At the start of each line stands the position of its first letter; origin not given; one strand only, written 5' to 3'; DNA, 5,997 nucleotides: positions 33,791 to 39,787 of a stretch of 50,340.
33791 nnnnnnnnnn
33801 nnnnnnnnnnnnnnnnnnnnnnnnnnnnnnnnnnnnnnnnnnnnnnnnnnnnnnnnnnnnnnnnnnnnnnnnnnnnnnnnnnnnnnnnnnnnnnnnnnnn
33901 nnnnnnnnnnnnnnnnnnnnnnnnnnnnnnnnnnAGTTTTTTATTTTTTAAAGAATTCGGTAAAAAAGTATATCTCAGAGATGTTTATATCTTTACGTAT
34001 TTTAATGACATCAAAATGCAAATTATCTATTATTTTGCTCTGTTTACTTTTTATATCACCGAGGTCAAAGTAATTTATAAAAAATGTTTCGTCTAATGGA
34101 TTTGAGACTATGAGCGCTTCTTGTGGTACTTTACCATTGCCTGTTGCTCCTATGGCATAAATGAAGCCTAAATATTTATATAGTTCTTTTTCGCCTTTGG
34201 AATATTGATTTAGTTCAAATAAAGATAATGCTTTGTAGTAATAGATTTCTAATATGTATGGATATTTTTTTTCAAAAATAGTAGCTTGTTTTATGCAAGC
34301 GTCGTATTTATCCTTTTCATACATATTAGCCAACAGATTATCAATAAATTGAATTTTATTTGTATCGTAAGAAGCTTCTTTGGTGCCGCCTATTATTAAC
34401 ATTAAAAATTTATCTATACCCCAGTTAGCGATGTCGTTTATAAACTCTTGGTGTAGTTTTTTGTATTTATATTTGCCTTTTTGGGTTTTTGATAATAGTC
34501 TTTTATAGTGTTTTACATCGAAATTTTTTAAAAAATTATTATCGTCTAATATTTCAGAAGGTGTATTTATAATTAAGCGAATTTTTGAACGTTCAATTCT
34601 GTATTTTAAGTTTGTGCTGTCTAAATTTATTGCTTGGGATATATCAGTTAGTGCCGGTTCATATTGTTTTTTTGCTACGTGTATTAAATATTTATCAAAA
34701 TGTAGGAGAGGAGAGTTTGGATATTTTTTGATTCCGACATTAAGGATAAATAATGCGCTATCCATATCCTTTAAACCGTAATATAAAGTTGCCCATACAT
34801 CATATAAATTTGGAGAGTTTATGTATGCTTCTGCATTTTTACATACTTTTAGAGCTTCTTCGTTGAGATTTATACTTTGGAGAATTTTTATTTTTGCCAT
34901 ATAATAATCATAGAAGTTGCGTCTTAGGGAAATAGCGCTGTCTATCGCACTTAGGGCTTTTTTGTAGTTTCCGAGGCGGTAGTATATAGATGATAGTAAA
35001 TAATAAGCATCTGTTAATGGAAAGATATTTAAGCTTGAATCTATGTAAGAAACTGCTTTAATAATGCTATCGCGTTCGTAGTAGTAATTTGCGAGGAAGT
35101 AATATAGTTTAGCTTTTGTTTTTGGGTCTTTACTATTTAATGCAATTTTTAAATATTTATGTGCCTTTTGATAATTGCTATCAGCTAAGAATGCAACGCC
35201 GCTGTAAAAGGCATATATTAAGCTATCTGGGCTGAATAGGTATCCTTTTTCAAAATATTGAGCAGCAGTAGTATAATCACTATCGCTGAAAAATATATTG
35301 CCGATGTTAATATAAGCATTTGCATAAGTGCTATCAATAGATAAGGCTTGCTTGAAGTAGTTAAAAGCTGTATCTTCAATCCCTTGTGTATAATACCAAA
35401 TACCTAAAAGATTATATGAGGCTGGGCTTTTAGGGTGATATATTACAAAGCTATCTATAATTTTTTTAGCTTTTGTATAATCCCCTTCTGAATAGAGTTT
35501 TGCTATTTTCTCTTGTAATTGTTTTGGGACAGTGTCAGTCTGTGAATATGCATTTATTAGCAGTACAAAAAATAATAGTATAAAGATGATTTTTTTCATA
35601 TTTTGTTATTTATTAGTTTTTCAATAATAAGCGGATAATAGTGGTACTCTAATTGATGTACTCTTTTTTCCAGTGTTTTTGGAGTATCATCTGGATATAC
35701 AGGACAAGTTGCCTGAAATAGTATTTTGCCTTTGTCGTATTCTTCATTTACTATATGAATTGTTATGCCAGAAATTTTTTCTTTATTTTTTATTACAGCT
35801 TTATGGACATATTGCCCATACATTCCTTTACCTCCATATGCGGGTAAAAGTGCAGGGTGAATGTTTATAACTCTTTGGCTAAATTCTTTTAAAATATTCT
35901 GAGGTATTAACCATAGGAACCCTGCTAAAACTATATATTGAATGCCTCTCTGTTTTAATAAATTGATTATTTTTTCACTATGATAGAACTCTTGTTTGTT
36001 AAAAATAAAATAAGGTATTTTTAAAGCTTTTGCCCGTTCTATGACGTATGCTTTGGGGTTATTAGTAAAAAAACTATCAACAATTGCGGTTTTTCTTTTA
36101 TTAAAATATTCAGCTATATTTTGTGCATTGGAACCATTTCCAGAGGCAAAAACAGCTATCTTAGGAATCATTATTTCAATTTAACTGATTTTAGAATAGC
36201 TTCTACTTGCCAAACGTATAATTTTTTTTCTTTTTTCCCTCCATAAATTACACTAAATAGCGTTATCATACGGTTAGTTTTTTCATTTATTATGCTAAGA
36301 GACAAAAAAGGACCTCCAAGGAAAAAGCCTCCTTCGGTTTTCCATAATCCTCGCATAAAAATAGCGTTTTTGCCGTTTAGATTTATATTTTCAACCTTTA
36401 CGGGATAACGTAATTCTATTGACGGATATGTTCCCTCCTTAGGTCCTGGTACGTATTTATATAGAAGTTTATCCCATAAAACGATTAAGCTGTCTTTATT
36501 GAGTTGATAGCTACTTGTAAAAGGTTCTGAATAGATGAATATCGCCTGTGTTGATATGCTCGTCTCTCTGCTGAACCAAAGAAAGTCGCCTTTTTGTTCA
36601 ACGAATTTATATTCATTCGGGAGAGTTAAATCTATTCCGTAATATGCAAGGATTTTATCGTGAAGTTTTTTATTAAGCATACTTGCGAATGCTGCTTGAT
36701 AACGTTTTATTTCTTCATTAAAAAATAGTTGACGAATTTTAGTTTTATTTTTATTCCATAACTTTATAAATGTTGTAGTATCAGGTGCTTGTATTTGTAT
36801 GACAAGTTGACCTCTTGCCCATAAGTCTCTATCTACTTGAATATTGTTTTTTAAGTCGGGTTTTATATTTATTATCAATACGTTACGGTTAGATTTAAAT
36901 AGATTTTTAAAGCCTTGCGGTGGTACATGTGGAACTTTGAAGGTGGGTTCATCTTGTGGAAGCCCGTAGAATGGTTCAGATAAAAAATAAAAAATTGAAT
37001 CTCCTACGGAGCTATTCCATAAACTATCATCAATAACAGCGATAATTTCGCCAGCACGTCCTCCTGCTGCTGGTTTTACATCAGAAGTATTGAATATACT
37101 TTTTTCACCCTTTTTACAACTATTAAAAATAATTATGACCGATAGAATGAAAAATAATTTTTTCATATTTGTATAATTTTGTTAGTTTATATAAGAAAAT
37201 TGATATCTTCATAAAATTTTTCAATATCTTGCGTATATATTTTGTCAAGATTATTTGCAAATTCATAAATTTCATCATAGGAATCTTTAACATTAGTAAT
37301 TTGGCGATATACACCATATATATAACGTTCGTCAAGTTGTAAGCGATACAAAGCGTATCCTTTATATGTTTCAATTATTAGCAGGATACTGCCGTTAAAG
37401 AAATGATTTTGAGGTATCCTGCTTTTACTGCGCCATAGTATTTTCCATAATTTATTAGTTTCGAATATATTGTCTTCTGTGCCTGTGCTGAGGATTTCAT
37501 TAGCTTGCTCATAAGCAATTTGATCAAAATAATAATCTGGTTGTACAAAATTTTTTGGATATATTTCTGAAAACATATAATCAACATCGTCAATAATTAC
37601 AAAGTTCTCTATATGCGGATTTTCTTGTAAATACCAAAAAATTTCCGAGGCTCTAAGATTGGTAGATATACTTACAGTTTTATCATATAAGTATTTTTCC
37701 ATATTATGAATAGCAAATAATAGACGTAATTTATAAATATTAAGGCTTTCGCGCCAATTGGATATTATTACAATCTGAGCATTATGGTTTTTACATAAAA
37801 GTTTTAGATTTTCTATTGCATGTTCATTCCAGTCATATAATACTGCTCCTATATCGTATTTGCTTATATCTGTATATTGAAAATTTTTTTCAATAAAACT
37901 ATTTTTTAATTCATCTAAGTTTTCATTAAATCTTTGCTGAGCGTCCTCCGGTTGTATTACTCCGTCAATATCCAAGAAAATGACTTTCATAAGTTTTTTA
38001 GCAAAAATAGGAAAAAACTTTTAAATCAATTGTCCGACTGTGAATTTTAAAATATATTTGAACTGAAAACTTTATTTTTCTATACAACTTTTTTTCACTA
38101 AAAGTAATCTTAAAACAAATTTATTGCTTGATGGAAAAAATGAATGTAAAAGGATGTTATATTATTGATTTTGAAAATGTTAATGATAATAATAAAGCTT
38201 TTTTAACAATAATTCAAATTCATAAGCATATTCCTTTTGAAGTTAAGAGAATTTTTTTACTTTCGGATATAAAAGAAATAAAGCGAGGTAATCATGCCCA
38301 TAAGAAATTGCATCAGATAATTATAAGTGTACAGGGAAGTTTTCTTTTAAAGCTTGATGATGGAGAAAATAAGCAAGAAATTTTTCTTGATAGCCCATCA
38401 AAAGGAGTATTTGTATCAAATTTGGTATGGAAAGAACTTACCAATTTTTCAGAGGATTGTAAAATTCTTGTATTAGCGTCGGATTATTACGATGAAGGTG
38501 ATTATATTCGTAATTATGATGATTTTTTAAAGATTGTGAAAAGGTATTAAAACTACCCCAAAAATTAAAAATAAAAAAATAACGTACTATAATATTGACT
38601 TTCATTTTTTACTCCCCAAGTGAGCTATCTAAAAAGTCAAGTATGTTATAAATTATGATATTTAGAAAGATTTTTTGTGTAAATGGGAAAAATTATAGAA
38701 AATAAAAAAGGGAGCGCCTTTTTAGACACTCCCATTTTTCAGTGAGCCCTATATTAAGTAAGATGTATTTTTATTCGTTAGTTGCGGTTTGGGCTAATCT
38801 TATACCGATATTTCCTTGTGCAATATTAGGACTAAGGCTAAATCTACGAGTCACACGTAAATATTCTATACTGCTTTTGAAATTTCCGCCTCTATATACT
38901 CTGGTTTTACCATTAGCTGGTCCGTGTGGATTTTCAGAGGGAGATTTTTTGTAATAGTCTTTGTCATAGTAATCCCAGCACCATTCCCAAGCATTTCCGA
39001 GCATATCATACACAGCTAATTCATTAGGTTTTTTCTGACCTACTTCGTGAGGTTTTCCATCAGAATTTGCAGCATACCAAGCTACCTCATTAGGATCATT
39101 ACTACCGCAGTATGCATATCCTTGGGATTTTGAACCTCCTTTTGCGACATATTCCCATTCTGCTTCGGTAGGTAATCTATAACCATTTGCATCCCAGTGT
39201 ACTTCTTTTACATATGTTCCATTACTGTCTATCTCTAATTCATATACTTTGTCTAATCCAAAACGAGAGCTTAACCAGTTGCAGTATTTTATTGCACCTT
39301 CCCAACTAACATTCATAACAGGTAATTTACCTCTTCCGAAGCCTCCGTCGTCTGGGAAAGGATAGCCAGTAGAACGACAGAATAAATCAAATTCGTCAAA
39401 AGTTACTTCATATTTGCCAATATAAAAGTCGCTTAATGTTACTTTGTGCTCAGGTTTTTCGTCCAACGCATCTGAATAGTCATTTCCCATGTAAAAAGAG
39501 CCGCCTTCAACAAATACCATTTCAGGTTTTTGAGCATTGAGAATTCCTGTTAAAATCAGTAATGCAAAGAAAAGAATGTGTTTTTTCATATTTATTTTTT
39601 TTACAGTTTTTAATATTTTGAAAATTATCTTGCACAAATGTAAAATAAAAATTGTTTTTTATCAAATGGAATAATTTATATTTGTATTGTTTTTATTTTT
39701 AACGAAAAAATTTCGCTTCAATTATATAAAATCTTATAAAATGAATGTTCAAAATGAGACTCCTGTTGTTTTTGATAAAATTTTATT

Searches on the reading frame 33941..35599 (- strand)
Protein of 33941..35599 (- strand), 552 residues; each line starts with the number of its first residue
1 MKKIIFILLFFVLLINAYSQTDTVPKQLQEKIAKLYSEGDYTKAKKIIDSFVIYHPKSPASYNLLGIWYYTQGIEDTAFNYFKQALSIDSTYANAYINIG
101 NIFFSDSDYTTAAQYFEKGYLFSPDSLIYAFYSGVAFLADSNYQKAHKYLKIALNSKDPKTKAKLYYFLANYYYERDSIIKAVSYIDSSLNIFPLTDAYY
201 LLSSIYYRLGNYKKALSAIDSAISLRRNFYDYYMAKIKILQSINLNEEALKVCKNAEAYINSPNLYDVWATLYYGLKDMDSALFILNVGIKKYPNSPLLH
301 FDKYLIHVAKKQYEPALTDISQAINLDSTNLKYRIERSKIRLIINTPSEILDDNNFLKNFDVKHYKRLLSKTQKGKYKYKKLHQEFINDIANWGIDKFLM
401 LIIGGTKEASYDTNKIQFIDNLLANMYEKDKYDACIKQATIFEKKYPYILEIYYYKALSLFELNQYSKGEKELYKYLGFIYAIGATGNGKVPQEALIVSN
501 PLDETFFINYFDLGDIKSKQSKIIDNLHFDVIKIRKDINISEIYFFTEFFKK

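Call 78: search_protein_families(library=pfam, proteins=[window:33941-35599:-], max_evalue=0.0001)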
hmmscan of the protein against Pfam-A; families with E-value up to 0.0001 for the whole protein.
window:33941-35599:- (552 aa): 18 families
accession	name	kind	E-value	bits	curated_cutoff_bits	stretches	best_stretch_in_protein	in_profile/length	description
PF07719.23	TPR_2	-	6.1e-20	70.1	27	0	197-228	2-33/34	Tetratricopeptide repeat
PF13424.12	TPR_12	-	7.4e-17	61.8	30.1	0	43-89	28-75/77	Tetratricopeptide repeat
PF13428.12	TPR_14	-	3.4e-13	49.3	23.5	0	197-238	2-43/44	Tetratricopeptide repeat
PF13432.12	TPR_16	-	8.1e-13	49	32.7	0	36-91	8-63/65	Tetratricopeptide repeat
PF14559.12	TPR_19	-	5.2e-12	46.4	25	0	196-234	25-63/68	Tetratricopeptide repeat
PF00515.34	TPR_1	-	3.4e-11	42.9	27.8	0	197-229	2-34/34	Tetratricopeptide repeat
PF13181.12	TPR_8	-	7.8e-09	35.5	25.7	1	197-228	2-33/34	Tetratricopeptide repeat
PF13174.12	TPR_6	-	7.5e-08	33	26.3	0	31-58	5-33/33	Tetratricopeptide repeat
PF12895.13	ANAPC3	-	1.3e-07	32.2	27.2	0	162-221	23-81/82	Anaphase-promoting complex, cyclosome, subunit 3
PF13371.12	TPR_9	-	1.9e-07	31.4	35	0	37-90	7-60/73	Tetratricopeptide repeat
PF23914.1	TPR_CcmH_CycH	-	3.9e-07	30.5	42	0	91-197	48-155/158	Cytochrome c-type biogenesis protein H TPR domain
PF25062.1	ARM_TT21_N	-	4.1e-07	30.4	40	0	152-256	87-194/222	Tetratricopeptide repeat protein 21 N-terminal ARM repeat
PF13374.12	TPR_10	-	4.6e-07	30.1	27.5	0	60-88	3-31/42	Tetratricopeptide repeat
PF16266.10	DUF4919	-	1.6e-06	28.6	29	1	373-545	8-185/186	Domain of unknown function (DUF4919)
PF13431.12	TPR_17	-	3.7e-05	24.1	24.4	0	81-112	1-32/34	Tetratricopeptide repeat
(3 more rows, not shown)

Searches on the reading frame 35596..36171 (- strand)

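Call 78: search_protein_families(library=pfam, proteins=[window:35596-36171:-], max_evalue=0.0001)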
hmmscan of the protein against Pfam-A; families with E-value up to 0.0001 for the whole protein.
window:35596-36171:- (191 aa): 1 family
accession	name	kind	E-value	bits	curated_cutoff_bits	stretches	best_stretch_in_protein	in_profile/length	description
PF00551.24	Formyl_trans_N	-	4.1e-43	147.7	26.1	1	4-181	2-179/181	Formyl transferase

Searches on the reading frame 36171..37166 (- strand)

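Call 78: search_protein_families(library=pfam, proteins=[window:36171-37166:-], max_evalue=0.0001)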
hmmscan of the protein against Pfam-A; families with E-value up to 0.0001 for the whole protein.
window:36171-37166:- (331 aa): 1 family
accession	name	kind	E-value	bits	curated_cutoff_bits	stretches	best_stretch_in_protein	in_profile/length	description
PF16125.10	DUF4837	-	3.4e-81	273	25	1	34-327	1-295/295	Domain of unknown function (DUF4837)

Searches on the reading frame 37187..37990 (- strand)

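Call 78: search_protein_families(library=pfam, proteins=[window:37187-37990:-], max_evalue=0.0001)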
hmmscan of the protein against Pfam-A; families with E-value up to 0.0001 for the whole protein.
window:37187-37990:- (267 aa): 1 family
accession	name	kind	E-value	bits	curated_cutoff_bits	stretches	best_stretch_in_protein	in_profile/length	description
PF18143.6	HAD_SAK_2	-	3.8e-21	76.3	27.5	1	3-152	1-129/139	HAD domain in Swiss Army Knife RNA repair proteins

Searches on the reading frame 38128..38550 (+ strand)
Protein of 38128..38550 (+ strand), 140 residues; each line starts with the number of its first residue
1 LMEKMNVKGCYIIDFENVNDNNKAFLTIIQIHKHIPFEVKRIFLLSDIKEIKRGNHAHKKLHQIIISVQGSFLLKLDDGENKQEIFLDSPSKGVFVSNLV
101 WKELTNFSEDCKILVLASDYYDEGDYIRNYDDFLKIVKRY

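Call 78: search_protein_families(library=pfam, proteins=[window:38128-38550:+], max_evalue=0.0001)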
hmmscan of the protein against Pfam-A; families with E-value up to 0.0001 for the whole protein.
window:38128-38550:+ (140 aa): 1 family
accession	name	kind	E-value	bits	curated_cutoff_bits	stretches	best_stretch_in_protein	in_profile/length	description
PF05523.17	FdtA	-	3.9e-47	159.8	23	1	9-137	2-130/131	WxcM-like, C-terminal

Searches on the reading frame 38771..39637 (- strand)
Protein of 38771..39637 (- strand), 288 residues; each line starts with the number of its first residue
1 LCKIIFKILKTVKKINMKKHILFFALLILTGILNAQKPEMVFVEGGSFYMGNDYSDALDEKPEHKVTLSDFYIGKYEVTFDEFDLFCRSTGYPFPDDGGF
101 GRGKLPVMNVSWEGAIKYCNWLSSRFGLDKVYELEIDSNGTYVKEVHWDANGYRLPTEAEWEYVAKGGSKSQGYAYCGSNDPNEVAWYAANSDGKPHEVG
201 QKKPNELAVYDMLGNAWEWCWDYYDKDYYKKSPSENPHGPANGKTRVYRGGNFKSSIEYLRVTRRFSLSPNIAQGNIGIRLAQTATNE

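Call 78: search_protein_families(library=pfam, proteins=[window:38771-39637:-], max_evalue=0.0001)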
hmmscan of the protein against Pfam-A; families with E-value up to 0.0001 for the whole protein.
window:38771-39637:- (288 aa): 1 family
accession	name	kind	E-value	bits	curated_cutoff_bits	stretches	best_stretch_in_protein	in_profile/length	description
PF03781.23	FGE-sulfatase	-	2.3e-54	185.2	23.3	1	37-282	2-254/255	Sulfatase-modifying factor enzyme 1-like domain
